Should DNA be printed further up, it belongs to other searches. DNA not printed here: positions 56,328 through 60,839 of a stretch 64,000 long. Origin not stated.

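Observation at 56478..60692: Stand-alone 1404-aa fusion of a double activase ATPase with a dehydratase-like domain of unknown substrate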

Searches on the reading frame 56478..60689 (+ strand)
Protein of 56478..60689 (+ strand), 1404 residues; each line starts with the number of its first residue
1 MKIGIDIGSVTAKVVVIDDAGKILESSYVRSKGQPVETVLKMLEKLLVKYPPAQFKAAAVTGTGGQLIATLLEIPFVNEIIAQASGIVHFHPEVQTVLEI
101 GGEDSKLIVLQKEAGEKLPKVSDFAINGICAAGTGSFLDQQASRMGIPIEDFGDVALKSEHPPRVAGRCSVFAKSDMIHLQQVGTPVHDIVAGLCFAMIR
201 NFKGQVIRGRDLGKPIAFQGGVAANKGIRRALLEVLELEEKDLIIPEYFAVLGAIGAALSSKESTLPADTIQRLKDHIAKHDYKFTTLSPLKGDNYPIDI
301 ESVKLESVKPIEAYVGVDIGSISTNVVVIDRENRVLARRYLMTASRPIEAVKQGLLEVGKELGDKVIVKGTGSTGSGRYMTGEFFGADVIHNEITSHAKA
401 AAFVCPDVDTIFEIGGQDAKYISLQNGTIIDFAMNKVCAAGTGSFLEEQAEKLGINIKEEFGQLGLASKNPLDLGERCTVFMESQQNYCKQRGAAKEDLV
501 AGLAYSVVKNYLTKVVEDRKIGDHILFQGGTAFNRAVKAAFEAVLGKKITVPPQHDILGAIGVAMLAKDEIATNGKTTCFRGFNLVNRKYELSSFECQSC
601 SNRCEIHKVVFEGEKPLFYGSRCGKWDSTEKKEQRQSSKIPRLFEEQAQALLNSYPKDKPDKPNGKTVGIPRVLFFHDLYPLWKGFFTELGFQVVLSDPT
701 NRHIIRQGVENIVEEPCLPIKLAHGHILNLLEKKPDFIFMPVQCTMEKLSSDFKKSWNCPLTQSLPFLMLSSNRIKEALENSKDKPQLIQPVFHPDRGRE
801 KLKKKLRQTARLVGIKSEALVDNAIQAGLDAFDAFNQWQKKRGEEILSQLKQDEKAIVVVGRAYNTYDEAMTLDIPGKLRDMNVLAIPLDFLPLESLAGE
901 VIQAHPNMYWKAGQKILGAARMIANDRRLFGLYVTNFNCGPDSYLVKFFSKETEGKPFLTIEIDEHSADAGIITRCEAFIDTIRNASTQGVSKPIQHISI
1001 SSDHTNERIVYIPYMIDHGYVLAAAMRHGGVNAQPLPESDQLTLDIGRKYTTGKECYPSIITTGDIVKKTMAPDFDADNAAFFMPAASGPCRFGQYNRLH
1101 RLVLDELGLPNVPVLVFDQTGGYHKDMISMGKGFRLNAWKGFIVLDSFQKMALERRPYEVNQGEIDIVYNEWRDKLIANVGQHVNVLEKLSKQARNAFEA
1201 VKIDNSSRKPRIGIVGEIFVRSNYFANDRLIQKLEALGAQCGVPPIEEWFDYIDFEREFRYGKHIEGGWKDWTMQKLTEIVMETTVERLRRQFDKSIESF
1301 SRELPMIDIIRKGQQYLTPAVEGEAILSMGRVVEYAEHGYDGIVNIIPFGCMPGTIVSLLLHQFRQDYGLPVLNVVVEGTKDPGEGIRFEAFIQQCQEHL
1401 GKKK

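Call 4: search_protein_families(library=pfam, proteins=[window:56478-60689:+], max_evalue=0.01)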
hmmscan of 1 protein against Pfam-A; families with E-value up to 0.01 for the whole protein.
window:56478-60689:+ (1404 aa): 7 families
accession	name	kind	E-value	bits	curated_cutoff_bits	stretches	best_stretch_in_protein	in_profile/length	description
PF01869.26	BcrAD_BadFG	-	7.4e-74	249.1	31.5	2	315-567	1-271/271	BadF/BadG/BcrA/BcrD ATPase family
PF09989.15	DUF2229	-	3e-59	200.7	29.4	1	667-891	1-217/218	CoA enzyme activase uncharacterised domain (DUF2229)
PF00480.26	ROK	-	1.6e-06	28.3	22.9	1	3-52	2-52/294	ROK family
PF01548.23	DEDD_Tnp_IS110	-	1.5e-05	25.3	29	0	3-72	1-67/155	Transposase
PF05378.19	Hydant_A_N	-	0.00018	21.8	25.2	0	315-365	2-53/176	Hydantoinase/oxoprolinase N-terminal region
PF06050.19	HGD-D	-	0.00025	21.2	28.4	0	893-983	248-342/342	2-hydroxyglutaryl-CoA dehydratase, D-component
PF00370.27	FGGY_N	-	0.0059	16.7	28.8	0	2-29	2-29/245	FGGY family of carbohydrate kinases, N-terminal domain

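Call 5: search_protein_families(library=ncbifam, proteins=[window:56478-60689:+], max_evalue=0.01)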
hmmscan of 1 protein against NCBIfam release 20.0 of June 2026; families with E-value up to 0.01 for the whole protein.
window:56478-60689:+ (1404 aa): 9 families
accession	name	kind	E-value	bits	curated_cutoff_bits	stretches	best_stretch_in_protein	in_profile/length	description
TIGR00241.1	CoA_E_activ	domain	7.8e-96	320.4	125.4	2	315-566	3-248/248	acyl-CoA dehydratase activase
TIGR03286.1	methan_mark_15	hypoth_equivalog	1.5e-63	215.2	455.75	2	315-568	147-402/404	methanogenesis marker 15 protein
TIGR02259.1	benz_CoA_red_A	equivalog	2.6e-46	158.3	578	2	374-537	236-397/432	benzoyl-CoA reductase subunit A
TIGR03192.1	benz_CoA_bzdQ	equivalog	2e-36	125.9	380.2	2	3-260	35-285/293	benzoyl-CoA reductase, bzd-type, subunit Q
TIGR02261.1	benz_CoA_red_D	equivalog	4.6e-33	114.5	312.85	2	3-259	4-260/262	benzoyl-CoA reductase subunit D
NF045551.1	GK_Pyrobac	equivalog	7.7e-06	25.4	500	0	314-352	2-40/294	ATP-dependent glucokinase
NF009842.0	PRK13317.1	equivalog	2.1e-05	24.1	234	0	1-90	3-87/277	type II pantothenate kinase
NF011660.0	PRK15080.1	equivalog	0.0026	17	182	0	312-340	30-58/277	ethanolamine utilization protein EutJ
TIGR03723.1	T6A_TsaD_YgjD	equivalog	0.0042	16.3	296.1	0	214-247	261-294/314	tRNA (adenosine(37)-N6)-threonylcarbamoyltransferase complex transferase subunit TsaD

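Call 7: search_solved_structures(query=window:56478-60689:+, max_evalue=0.01)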
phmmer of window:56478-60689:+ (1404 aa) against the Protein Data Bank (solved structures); distinct sequences matched with E-value up to 0.01: 5.
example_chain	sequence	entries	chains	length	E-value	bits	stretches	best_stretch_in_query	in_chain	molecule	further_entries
9gai_D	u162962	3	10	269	5.6e-32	113.4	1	316-575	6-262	3-methylbenzoyl-CoA reductase alpha subunit MbdQ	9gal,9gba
1hux_A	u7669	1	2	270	2e-31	111.6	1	315-572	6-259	ACTIVATOR OF (R)-2-HYDROXYGLUTARYL-COA DEHYDRATASE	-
4eht_A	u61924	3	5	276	4.2e-31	110.5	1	315-574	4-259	Activator of 2-hydroxyisocaproyl-CoA dehydratase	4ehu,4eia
7yyl_E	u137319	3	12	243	1.4e-26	95.5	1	314-569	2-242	Putative CoA-substrate-specific enzyme activase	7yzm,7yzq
9gai_C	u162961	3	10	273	3.5e-17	64.4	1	315-566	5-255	3-methylbenzoyl-CoA reductase delta subunit MbdP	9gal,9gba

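Call 12: find_homologous_proteins(query=window:56478-60689:+, max_evalue=1e-10)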
Query window:56478-60689:+ (1404 aa): 8000 proteins with E <= 1e-10 among 8000 candidates; the best 120 are listed.
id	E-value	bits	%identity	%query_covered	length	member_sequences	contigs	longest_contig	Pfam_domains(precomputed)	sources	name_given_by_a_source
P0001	0.0e+0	3226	100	100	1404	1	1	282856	PF01869.27,PF00480.27,PF01548.24,PF09989.16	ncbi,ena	-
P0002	0.0e+0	3044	93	100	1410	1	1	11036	PF01869.27,PF09989.16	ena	-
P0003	0.0e+0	2966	91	100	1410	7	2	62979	PF01869.27,PF09989.16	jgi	jgi:predicted CoA-substrate-specific enzyme activase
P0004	0.0e+0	2928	90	100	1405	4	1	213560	PF01869.27,PF09989.16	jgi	jgi:predicted CoA-substrate-specific enzyme activase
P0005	0.0e+0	2906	89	100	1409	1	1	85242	PF01869.27,PF09989.16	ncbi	-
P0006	0.0e+0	2903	90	100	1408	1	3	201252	PF01869.27,PF01548.24,PF09989.16,PF05378.20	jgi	jgi:predicted CoA-substrate-specific enzyme activase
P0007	0.0e+0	2887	88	100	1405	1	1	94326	PF01869.27,PF09989.16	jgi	jgi:predicted CoA-substrate-specific enzyme activase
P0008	0.0e+0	2837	87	100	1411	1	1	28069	PF01869.27,PF09989.16,PF05378.20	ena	-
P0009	0.0e+0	2795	86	100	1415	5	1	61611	PF01869.27,PF09989.16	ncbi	-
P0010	0.0e+0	2770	85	100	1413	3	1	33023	PF01869.27,PF09989.16,PF05378.20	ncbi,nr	ncbi:MAG: hypothetical protein JW845_06160 [Dehalococcoidales bacterium]|nr:hypothetical protein [De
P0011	0.0e+0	2739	84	100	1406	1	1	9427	PF01869.27,PF09989.16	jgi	jgi:predicted CoA-substrate-specific enzyme activase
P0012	0.0e+0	2727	83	100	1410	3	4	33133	PF01869.27,PF09989.16,PF05378.20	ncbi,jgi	ncbi:MAG: acyl-CoA dehydratase activase [Dehalococcoidales bacterium]|jgi:predicted CoA-substrate-sp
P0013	0.0e+0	2713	82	100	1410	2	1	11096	PF01869.27,PF09989.16,PF05378.20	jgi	-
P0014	0.0e+0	2704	82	100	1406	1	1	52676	PF01869.27,PF09989.16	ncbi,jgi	ncbi:MAG: acyl-CoA dehydratase activase [Dehalococcoidales bacterium]|jgi:predicted CoA-substrate-sp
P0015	0.0e+0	2700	82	100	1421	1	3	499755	PF01869.27,PF09989.16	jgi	jgi:predicted CoA-substrate-specific enzyme activase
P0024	0.0e+0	2641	80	100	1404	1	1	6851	PF01869.27,PF09989.16,PF05378.20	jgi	jgi:predicted CoA-substrate-specific enzyme activase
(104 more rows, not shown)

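Call 40: find_encoding_contigs(protein=P0001, flank=10000, max_places=3)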
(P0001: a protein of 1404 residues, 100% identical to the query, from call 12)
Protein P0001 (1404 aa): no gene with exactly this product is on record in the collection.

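Call 42: find_encoding_contigs(protein=P0004, flank=8000, max_places=2)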
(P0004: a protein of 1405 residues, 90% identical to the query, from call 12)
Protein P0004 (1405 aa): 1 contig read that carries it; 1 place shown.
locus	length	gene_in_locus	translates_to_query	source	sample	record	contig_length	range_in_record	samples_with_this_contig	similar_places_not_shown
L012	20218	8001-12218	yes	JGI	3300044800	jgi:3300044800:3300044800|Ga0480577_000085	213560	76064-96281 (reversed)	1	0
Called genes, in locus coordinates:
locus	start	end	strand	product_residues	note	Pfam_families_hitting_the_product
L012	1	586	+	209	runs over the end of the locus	PF05724:TPMT (faint), PF13489:Methyltransf_23, PF08241:Methyltransf_11, PF08242:Methyltransf_12 (weak), PF13649:Methyltransf_25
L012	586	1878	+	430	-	PF00702:Hydrolase, PF13419:HAD_2, PF00485:PRK, PF02223:Thymidylate_kin (faint)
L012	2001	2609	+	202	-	PF12804:NTP_transf_3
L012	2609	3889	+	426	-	PF03453:MoeA_N, PF00994:MoCF_biosynth, PF03454:MoeA_C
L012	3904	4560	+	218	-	PF03205:MobB, PF03308:MeaB (faint)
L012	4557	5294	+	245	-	PF04015:DUF362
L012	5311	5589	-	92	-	PF00708:Acylphosphatase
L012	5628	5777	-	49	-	-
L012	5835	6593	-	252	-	PF14622:Ribonucleas_3_3, PF00636:Ribonuclease_3, PF00035:dsrm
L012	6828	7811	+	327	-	PF00106:adh_short, PF08659:KR, PF13561:adh_short_C2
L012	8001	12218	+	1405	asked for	PF01869:BcrAD_BadFG, PF09989:DUF2229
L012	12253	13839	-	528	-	PF14280:DUF4365, PF28559:TPR_SusR (faint), PF07719:TPR_2 (faint), PF14938:SNAP (faint), PF00515:TPR_1 (faint), PF13176:TPR_7 (faint), PF17874:TPR_MalT (weak), PF13424:TPR_12, +2 more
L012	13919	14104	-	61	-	-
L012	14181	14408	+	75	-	-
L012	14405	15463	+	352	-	PF01758:SBF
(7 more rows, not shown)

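Call 43: find_encoding_contigs(protein=P0015, flank=8000, max_places=2)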
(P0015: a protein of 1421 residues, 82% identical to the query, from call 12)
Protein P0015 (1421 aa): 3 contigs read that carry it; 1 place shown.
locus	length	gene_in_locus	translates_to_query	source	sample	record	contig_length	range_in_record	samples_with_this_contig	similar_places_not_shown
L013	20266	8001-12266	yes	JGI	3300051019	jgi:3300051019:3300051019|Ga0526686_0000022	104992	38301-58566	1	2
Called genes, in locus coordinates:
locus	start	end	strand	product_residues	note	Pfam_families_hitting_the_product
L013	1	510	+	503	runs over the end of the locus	PF02789:Peptidase_M17_N, PF00883:Peptidase_M17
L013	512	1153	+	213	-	PF13483:Lactamase_B_3, PF12706:Lactamase_B_2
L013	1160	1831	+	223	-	PF00485:PRK (weak)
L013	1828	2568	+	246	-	PF12804:NTP_transf_3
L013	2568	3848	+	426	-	PF03453:MoeA_N, PF00994:MoCF_biosynth, PF03454:MoeA_C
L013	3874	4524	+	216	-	PF03205:MobB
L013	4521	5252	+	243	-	PF04015:DUF362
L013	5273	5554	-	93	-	PF00708:Acylphosphatase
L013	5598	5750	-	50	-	-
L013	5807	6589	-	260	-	PF22935:RM44_endonuclase (weak), PF14622:Ribonucleas_3_3, PF00636:Ribonuclease_3, PF00035:dsrm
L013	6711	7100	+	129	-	-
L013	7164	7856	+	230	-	PF10050:DUF2284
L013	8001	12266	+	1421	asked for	PF01869:BcrAD_BadFG, PF09989:DUF2229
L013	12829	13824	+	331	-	PF01555:N6_N4_Mtase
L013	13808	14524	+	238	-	PF11487:RestrictionSfiI, PF14562:Endonuc_BglI (weak)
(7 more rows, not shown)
